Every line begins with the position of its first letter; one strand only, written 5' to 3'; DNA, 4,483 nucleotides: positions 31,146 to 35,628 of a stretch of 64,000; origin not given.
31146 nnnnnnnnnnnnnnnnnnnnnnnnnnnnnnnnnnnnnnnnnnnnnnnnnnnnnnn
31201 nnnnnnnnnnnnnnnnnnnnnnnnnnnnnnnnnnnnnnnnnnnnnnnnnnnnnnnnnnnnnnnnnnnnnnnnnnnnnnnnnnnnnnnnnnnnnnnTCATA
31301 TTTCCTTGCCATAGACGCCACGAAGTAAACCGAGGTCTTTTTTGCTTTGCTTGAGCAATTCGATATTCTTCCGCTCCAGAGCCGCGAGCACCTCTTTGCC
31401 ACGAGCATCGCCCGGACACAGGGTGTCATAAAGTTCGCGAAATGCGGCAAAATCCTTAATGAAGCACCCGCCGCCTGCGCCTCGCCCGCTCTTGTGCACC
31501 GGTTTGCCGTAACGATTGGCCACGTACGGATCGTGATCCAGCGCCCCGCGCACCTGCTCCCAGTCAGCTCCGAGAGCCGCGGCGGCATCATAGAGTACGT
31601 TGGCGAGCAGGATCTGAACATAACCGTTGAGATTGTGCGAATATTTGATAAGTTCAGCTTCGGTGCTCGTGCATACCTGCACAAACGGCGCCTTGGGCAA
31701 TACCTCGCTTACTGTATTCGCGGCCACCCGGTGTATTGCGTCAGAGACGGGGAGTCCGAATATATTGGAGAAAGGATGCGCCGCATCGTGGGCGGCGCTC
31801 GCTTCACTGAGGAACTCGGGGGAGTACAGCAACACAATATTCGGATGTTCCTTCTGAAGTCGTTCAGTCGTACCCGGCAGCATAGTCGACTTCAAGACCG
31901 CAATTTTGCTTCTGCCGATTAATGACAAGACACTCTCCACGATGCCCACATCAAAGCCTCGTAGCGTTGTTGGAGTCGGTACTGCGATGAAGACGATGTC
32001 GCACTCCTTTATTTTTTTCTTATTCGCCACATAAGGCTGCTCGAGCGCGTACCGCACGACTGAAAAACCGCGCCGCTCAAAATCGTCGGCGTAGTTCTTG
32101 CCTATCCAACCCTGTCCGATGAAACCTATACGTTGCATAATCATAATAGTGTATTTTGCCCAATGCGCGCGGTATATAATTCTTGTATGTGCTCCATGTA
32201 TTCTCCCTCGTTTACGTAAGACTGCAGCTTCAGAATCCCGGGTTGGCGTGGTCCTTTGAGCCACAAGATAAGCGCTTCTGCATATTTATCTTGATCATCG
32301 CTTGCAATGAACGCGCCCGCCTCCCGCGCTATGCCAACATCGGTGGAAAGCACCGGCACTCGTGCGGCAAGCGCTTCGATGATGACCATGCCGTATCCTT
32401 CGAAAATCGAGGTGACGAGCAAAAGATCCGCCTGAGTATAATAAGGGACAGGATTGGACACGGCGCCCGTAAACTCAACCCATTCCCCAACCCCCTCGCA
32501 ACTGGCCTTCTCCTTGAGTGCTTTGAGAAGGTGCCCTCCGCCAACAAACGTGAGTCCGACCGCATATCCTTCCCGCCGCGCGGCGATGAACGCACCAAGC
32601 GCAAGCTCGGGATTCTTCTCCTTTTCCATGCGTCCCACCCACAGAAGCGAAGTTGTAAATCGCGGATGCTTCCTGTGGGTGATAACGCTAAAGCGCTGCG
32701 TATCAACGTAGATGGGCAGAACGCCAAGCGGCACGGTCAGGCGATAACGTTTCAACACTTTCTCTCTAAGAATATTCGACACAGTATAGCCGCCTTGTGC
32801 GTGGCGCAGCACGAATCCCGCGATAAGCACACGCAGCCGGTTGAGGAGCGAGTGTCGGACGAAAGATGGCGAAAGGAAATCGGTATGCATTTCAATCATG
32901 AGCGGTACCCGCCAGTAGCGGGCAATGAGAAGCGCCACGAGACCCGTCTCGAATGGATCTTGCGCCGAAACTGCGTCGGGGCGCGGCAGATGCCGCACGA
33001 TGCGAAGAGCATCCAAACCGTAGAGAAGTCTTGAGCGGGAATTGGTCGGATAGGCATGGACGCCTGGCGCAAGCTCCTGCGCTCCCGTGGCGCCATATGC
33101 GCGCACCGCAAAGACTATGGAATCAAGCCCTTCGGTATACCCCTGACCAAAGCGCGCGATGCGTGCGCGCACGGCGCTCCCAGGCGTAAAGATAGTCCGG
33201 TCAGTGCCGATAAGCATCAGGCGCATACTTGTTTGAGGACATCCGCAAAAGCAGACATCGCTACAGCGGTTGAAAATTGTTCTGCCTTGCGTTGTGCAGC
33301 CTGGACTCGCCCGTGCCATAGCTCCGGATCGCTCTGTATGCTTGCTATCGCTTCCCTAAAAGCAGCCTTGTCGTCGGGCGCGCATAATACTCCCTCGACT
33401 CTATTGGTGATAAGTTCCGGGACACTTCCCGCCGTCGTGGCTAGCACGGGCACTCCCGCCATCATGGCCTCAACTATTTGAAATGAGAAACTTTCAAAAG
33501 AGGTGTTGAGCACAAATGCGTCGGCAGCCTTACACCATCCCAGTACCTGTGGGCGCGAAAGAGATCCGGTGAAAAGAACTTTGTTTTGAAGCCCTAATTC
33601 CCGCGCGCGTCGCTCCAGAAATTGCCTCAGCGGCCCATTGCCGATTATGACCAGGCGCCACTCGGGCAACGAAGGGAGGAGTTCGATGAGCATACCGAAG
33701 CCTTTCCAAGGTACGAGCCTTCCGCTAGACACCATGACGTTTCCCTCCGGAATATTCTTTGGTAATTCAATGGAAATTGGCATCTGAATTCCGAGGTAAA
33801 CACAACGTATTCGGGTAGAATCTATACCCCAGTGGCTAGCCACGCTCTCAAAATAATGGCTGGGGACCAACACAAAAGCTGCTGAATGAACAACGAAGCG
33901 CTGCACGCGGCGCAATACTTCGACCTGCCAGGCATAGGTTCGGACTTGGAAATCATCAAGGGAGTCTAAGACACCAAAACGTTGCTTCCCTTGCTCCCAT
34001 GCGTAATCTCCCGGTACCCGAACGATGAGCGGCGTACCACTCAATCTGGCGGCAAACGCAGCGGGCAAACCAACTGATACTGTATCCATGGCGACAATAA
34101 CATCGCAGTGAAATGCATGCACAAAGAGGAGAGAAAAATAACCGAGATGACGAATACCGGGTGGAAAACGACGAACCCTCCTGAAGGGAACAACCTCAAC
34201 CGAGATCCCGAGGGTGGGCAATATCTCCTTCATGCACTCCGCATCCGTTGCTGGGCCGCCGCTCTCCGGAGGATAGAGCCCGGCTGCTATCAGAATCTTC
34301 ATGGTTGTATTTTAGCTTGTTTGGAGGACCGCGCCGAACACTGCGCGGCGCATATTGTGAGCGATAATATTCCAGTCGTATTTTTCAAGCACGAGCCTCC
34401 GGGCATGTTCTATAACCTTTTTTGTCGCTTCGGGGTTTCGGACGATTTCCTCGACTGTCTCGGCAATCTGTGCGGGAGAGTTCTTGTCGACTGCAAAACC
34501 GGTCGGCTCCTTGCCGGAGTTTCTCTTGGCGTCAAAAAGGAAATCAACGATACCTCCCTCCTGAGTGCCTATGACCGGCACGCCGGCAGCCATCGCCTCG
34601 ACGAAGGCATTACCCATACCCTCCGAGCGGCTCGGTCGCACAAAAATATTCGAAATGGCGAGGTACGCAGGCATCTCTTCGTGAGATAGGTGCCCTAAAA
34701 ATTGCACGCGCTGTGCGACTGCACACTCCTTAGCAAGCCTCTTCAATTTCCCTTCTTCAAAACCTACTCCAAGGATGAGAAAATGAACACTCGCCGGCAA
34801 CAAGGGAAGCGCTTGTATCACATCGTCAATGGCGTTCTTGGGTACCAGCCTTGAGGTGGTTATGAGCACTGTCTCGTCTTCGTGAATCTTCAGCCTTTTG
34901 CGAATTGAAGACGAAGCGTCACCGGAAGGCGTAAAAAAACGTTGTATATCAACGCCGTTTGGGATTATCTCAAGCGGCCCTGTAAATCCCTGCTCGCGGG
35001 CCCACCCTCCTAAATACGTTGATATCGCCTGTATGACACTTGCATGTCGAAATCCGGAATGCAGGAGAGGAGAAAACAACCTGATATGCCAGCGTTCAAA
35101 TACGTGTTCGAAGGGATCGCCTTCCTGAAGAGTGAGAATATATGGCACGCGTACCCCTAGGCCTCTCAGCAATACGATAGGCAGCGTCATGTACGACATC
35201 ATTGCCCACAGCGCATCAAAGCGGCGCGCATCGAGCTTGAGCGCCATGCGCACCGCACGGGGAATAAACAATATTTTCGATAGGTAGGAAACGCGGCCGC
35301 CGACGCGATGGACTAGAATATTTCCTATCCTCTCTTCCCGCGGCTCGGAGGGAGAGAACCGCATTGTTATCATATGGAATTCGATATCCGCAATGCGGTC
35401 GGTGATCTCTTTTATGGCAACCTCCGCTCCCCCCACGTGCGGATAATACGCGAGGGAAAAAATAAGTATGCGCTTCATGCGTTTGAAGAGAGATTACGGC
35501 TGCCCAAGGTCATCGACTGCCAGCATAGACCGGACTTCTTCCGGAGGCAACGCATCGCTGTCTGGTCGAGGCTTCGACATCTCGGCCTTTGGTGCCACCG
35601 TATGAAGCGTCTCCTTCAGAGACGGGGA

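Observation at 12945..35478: ~23-kb surface-glycan cluster rich in GDP-sugar modification and methylation enzymes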

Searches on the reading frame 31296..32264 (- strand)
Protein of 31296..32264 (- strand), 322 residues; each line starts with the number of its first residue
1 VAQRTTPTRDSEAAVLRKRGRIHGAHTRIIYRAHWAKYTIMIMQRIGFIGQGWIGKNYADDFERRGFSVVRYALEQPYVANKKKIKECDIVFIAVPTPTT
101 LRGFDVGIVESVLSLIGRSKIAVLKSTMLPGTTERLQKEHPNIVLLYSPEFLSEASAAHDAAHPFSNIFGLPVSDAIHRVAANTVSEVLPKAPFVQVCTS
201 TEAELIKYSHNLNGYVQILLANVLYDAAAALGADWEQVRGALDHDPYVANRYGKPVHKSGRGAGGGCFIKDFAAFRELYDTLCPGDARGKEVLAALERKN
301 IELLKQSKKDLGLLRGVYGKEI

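Call 6: search_protein_families(library=pfam, proteins=[window:31296-32264:-], max_evalue=0.01)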
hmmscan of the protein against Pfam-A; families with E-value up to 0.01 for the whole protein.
window:31296-32264:- (322 aa): 3 families
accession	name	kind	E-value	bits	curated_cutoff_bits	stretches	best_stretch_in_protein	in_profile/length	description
PF03721.20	UDPG_MGDP_dh_N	-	1.4e-15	57.8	27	1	82-170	71-174/187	UDP-glucose/GDP-mannose dehydrogenase family, NAD binding domain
PF00984.24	UDPG_MGDP_dh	-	5.1e-12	46.2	25.4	1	202-279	2-75/94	UDP-glucose/GDP-mannose dehydrogenase family, central domain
PF03446.21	NAD_binding_2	-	0.0002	21.8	21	1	45-139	1-106/161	NAD binding domain of 6-phosphogluconate dehydrogenase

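Call 49: search_solved_structures(query=window:31296-32144:-, max_evalue=0.001, show_alignments=1)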
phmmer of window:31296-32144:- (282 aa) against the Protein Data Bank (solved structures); distinct sequences matched with E-value up to 0.001: 27.
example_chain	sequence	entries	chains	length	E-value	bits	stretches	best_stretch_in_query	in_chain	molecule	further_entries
3vtf_A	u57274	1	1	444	2.8e-13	53.1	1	44-276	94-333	UDP-glucose 6-dehydrogenase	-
3phl_A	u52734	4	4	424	5.4e-11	45.6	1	45-241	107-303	UDP-glucose 6-dehydrogenase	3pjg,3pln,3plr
3pid_A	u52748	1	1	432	5.7e-11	45.5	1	45-241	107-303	UDP-glucose 6-dehydrogenase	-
4a7p_A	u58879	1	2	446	9.4e-11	44.8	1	44-236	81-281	UDP-GLUCOSE DEHYDROGENASE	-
6c58_A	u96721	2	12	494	4e-09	39.5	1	44-235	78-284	UDP-glucose 6-dehydrogenase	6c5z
3gg2_A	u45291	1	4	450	9e-09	38.3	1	43-260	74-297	Sugar dehydrogenase, UDP-glucose/GDP-mannose dehydrogenase family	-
1mfz_A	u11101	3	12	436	1.2e-08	37.9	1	42-235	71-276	GDP-mannose 6-dehydrogenase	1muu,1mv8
5w4x_A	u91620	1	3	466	1.5e-08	37.6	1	44-235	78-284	UDP-glucose 6-dehydrogenase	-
2q3e_A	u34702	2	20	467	1.5e-08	37.6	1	44-235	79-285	UDP-glucose 6-dehydrogenase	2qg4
6c4j_A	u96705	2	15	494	1.5e-08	37.6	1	44-235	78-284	UDP-glucose 6-dehydrogenase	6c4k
9ou8_A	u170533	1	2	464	1.6e-08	37.5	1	44-236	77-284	UDP-glucose 6-dehydrogenase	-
3tdk_A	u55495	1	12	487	1.6e-08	37.5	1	44-235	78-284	UDP-glucose 6-dehydrogenase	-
3prj_A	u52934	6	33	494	1.7e-08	37.4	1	44-235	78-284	UDP-glucose 6-dehydrogenase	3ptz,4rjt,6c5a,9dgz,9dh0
4edf_A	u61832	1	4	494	1.7e-08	37.4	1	44-235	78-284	UDP-glucose 6-dehydrogenase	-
5vr8_A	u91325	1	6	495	1.7e-08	37.4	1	44-235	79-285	UDP-glucose 6-dehydrogenase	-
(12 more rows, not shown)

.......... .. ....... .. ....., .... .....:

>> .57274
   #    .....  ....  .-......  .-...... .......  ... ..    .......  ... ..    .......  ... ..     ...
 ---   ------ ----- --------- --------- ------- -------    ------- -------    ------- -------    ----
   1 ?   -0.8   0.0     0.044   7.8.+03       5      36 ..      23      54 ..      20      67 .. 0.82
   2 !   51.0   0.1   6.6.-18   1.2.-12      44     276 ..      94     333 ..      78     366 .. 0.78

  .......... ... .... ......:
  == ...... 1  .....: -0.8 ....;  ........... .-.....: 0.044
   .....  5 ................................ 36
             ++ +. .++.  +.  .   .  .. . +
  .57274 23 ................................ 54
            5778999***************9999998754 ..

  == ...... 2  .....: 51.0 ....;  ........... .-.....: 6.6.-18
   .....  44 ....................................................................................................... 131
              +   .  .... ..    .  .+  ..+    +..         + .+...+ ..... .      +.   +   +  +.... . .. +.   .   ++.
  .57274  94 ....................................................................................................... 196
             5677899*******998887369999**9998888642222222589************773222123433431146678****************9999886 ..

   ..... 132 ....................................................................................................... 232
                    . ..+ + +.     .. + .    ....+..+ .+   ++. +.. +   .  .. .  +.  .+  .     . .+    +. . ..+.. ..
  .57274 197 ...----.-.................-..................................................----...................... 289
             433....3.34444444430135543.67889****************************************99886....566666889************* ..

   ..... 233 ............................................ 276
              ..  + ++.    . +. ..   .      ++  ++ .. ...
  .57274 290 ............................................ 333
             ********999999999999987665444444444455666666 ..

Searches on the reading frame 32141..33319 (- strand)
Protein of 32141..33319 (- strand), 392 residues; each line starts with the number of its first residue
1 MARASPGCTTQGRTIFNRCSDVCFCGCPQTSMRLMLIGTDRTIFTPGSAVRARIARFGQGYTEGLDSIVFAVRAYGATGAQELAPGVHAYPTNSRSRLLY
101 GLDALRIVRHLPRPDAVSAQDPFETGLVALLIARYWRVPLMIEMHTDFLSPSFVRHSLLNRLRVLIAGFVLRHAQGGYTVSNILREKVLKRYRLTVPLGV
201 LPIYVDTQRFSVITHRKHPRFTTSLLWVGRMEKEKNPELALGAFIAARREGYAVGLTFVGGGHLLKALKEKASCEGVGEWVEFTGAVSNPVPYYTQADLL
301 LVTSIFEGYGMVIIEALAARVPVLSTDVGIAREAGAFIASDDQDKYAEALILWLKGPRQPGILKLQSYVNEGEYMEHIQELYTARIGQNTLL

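Call 6: search_protein_families(library=pfam, proteins=[window:32141-33319:-], max_evalue=0.01)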
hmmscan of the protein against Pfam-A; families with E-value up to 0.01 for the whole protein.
window:32141-33319:- (392 aa): 5 families
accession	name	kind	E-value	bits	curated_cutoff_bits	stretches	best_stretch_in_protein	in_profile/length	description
PF13692.12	Glyco_trans_1_4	-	8.7e-25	88.1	27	1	224-353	3-139/142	Glycosyl transferases group 1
PF00534.26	Glycos_transf_1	-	4.4e-24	85.4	26.4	1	225-358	18-160/172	Glycosyl transferases group 1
PF13579.12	Glyco_trans_4_4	-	1.6e-10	42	29.7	1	64-190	18-144/158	Glycosyl transferase 4-like domain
PF13439.12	Glyco_transf_4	-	1.8e-09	38.3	28.5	1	64-209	19-170/170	Glycosyltransferase Family 4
PF20706.3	GT4-conflict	-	3.2e-07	30.1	26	1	216-330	189-316/385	Family 4 Glycosyltransferase in conflict systems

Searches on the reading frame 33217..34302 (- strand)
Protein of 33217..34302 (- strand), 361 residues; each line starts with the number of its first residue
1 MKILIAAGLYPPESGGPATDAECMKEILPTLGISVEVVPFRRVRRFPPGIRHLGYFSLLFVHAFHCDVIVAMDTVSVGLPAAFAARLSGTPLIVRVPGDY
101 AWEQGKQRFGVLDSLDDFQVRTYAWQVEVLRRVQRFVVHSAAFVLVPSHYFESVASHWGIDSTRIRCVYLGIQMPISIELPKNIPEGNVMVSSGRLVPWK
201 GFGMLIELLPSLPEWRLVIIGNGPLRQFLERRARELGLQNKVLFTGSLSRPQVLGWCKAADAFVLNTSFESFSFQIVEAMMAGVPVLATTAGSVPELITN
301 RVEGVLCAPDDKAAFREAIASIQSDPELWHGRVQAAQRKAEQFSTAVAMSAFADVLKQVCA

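Call 6: search_protein_families(library=pfam, proteins=[window:33217-34302:-], max_evalue=0.01)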
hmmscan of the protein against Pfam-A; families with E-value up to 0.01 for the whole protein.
window:33217-34302:- (361 aa): 5 families
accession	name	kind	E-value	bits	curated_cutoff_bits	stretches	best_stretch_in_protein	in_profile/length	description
PF00534.26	Glycos_transf_1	-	3.6e-35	121.5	26.4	1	186-337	14-170/172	Glycosyl transferases group 1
PF13692.12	Glyco_trans_1_4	-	9.2e-29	101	27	1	188-324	2-141/142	Glycosyl transferases group 1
PF13579.12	Glyco_trans_4_4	-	6.2e-11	43.3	29.7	1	28-171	35-158/158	Glycosyl transferase 4-like domain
PF13439.12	Glyco_transf_4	-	1.3e-05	25.8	28.5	1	31-172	39-166/170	Glycosyltransferase Family 4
PF13524.12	Glyco_trans_1_2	-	4e-05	24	25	1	205-341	5-130/144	Glycosyl transferase-like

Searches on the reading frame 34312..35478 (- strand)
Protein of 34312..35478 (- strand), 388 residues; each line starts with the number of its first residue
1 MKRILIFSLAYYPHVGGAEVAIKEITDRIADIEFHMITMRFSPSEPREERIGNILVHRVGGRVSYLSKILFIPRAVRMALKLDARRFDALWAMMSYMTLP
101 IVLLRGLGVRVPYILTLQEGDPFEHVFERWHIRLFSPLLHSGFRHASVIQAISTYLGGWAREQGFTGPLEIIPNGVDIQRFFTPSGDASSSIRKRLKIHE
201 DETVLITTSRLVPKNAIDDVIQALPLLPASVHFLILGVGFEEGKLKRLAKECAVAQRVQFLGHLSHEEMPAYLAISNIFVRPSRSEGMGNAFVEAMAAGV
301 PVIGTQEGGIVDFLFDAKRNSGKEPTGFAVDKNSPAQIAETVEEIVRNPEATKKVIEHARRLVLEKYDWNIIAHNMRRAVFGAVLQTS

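Call 6: search_protein_families(library=pfam, proteins=[window:34312-35478:-], max_evalue=0.01)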
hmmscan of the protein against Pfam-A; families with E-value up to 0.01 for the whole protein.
window:34312-35478:- (388 aa): 6 families
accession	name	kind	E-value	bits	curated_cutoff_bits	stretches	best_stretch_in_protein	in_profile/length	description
PF00534.26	Glycos_transf_1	-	3.5e-35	121.5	26.4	1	191-361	4-171/172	Glycosyl transferases group 1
PF13692.12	Glyco_trans_1_4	-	9.3e-27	94.5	27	1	203-348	2-142/142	Glycosyl transferases group 1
PF13579.12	Glyco_trans_4_4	-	2.3e-12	48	29.7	1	16-175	1-158/158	Glycosyl transferase 4-like domain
PF13439.12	Glyco_transf_4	-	2.5e-12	47.6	28.5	1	15-180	1-170/170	Glycosyltransferase Family 4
PF20706.3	GT4-conflict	-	3.3e-12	46.5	26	1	231-373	233-382/385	Family 4 Glycosyltransferase in conflict systems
PF13524.12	Glyco_trans_1_2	-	8.5e-09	35.9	25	1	230-375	14-141/144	Glycosyl transferase-like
